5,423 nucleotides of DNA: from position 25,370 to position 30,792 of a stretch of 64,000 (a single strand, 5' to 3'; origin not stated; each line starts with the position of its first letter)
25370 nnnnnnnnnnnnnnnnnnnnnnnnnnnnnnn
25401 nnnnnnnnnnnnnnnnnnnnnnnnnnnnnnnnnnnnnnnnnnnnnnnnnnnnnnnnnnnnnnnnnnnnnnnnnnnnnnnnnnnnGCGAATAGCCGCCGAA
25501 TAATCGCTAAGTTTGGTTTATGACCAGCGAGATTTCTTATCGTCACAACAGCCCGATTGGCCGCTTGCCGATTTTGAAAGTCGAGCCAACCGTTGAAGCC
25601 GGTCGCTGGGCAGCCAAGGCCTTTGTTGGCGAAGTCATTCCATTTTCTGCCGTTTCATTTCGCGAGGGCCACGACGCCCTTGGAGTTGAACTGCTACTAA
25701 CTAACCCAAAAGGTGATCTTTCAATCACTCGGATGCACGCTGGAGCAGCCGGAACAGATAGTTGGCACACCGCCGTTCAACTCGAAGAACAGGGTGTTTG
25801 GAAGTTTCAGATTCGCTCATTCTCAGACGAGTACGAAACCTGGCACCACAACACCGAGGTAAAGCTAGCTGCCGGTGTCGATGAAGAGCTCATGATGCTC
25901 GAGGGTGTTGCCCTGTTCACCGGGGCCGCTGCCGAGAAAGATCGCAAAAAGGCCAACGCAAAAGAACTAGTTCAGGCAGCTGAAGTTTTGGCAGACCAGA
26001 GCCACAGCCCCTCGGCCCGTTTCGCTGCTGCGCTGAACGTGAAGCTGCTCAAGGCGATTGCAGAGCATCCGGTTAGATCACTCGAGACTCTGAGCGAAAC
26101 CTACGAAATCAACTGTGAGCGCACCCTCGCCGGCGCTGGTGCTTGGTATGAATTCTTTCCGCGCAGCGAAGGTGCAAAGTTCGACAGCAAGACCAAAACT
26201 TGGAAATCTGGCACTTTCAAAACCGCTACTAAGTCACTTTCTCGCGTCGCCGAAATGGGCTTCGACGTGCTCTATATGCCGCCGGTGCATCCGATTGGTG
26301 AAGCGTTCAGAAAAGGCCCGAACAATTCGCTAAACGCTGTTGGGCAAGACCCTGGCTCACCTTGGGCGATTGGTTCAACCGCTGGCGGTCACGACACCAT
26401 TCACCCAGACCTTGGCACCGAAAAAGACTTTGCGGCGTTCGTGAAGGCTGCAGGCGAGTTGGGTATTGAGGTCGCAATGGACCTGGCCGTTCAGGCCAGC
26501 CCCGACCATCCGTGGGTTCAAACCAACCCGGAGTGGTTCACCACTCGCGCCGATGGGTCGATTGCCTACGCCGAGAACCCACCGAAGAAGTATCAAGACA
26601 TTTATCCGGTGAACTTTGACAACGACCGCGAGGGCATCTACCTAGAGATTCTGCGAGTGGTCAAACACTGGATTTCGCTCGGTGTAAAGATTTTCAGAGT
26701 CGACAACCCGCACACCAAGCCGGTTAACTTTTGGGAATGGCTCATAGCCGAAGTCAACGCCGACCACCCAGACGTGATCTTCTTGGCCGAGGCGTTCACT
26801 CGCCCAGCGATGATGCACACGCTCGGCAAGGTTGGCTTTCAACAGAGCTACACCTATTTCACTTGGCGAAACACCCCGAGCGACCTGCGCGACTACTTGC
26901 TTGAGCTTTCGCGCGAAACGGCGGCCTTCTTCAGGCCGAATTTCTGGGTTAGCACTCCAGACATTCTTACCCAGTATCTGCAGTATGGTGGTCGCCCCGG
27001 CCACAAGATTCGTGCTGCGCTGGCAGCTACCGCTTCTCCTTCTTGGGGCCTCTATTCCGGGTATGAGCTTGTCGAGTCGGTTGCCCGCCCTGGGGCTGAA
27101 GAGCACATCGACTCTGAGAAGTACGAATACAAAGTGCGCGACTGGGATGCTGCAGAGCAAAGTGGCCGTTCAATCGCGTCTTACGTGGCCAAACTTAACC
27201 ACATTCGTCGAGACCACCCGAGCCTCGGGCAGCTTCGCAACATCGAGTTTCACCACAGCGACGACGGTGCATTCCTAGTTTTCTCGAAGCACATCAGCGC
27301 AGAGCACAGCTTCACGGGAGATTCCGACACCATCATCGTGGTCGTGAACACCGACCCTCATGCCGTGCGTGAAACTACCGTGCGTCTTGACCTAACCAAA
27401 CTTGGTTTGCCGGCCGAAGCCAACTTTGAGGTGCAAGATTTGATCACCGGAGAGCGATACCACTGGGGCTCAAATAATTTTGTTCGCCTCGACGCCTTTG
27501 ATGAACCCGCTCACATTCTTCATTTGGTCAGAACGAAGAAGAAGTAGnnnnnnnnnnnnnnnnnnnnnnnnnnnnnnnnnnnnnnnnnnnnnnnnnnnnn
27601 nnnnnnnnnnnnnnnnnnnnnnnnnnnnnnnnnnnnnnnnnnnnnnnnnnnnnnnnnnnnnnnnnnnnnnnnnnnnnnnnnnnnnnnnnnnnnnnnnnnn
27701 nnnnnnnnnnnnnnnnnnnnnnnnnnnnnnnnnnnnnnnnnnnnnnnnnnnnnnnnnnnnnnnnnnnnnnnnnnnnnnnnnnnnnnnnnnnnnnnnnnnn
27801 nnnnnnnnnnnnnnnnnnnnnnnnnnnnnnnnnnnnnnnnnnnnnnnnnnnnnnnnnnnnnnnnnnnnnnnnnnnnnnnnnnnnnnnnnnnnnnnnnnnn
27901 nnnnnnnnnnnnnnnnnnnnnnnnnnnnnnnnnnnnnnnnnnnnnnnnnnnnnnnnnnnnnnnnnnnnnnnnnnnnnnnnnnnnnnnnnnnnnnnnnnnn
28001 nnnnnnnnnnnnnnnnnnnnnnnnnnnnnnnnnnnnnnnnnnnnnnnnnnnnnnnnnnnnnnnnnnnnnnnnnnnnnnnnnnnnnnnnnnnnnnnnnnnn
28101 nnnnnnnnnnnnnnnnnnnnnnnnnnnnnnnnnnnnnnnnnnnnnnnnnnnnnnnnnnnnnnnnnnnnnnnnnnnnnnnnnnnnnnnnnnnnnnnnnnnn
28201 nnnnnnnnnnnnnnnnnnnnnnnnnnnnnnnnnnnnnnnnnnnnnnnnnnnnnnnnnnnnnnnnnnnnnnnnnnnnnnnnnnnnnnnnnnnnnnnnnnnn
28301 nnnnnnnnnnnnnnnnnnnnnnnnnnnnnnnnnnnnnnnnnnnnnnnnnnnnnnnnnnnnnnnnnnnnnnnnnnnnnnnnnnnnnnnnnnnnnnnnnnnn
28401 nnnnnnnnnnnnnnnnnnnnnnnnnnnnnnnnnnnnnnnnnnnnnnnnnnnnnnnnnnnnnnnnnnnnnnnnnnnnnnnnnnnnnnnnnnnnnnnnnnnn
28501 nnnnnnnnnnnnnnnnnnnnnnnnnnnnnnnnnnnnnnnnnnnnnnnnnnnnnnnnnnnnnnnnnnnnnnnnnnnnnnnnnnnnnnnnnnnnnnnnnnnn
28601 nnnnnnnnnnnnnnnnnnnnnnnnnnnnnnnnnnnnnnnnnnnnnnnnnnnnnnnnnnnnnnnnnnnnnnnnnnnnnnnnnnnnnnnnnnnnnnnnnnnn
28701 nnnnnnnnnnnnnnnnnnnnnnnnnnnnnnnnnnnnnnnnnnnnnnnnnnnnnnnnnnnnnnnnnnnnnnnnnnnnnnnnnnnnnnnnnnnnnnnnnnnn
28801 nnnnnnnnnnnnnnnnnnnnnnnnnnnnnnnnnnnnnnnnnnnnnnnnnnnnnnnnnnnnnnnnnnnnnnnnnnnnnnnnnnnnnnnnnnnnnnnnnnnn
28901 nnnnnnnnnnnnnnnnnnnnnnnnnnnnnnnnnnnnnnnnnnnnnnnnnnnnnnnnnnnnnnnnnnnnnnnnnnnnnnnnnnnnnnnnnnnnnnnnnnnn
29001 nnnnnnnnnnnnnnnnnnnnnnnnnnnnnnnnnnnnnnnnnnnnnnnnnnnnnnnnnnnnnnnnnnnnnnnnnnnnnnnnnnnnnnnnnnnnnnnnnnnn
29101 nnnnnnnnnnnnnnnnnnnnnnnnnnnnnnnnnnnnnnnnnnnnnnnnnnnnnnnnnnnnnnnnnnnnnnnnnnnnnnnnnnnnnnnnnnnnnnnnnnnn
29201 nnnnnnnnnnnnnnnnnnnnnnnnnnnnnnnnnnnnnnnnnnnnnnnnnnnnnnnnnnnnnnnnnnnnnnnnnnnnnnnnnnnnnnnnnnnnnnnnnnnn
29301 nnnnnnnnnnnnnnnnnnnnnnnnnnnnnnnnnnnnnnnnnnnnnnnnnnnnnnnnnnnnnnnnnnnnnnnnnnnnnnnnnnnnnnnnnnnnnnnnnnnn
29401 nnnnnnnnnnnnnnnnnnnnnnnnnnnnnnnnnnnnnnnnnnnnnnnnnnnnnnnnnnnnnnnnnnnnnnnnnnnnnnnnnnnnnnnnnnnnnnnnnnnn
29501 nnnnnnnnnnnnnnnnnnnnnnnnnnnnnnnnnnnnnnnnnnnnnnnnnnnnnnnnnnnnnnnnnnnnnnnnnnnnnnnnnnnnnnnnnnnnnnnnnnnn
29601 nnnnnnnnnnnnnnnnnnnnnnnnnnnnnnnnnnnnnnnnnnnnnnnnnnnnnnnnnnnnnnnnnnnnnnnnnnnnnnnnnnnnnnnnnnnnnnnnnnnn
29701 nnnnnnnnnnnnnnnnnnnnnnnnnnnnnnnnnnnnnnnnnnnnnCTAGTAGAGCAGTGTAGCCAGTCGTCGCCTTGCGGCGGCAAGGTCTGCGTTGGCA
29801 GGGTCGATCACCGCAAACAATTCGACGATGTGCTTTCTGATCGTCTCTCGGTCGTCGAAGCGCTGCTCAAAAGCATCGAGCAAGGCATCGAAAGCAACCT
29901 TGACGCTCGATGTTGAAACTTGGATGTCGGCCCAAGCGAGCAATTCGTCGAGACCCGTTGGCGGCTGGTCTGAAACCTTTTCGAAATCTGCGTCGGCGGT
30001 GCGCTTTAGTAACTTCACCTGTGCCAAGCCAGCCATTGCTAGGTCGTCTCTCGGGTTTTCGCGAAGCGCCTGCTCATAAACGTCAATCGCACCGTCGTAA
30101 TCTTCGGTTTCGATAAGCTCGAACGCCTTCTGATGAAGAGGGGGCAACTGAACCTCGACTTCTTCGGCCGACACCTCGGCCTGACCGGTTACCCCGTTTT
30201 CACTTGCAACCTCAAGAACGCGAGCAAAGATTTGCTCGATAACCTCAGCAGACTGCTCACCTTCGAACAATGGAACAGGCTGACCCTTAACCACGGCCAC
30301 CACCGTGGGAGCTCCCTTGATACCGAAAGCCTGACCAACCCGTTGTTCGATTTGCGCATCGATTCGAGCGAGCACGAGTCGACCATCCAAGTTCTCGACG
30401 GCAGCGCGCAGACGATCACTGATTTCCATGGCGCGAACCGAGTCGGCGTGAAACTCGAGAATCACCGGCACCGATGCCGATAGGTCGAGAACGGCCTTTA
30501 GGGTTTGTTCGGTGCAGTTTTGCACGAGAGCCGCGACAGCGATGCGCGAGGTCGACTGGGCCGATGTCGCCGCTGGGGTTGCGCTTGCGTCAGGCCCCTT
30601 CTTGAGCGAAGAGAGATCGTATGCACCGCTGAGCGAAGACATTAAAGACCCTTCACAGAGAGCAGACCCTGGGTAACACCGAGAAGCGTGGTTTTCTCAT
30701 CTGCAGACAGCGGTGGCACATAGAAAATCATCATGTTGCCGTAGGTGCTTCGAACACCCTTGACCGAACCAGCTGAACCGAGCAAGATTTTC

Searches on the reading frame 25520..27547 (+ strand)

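Call 11: search_protein_families(library=pfam, proteins=[window:25520-27547:+], max_evalue=0.001)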
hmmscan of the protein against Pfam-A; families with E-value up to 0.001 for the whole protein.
window:25520-27547:+ (675 aa): 4 families
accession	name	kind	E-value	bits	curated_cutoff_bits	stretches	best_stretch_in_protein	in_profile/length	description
PF11896.14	GlgE_dom_N_S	-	6.2e-47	160.7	25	1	14-201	1-179/179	Alpha-1,4-glucan:maltose-1-phosphate maltosyltransferase, domain N/S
PF21702.3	GLGE_C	-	6.3e-31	106.9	27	1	577-669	1-87/87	GLGE, C-terminal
PF00128.31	Alpha-amylase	-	2.4e-05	24.2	22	1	225-339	12-105/446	Alpha amylase, catalytic domain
PF17801.7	Melibiase_C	-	0.00029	21.3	22.9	1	601-651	13-56/71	Alpha galactosidase C-terminal beta sandwich domain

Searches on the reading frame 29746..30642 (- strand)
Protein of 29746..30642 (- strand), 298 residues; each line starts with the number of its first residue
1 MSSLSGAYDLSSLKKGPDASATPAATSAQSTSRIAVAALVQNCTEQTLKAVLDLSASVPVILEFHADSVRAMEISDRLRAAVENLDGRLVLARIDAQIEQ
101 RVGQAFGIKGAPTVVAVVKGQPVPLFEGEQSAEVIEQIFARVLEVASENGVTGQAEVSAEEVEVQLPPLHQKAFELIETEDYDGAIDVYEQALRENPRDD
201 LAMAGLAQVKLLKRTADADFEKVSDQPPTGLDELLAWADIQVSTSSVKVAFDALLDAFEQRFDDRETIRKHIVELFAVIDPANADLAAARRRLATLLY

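Call 11: search_protein_families(library=pfam, proteins=[window:29746-30642:-], max_evalue=0.001)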
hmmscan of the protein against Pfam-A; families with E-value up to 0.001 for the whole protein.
window:29746-30642:- (298 aa): 5 families
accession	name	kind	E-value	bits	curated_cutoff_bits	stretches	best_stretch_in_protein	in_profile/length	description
PF14561.12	TPR_20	-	1.2e-10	42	25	1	222-298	13-90/90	Tetratricopeptide repeat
PF00085.26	Thioredoxin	-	1.1e-05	25.8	23.5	1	56-138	17-100/103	Thioredoxin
PF14559.12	TPR_19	-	7.9e-05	23.4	25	1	176-211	1-36/68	Tetratricopeptide repeat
PF13428.12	TPR_14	-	0.00021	22.1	23.5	1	171-209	6-44/44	Tetratricopeptide repeat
PF07719.23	TPR_2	-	0.00037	20.9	27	1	169-199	4-34/34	Tetratricopeptide repeat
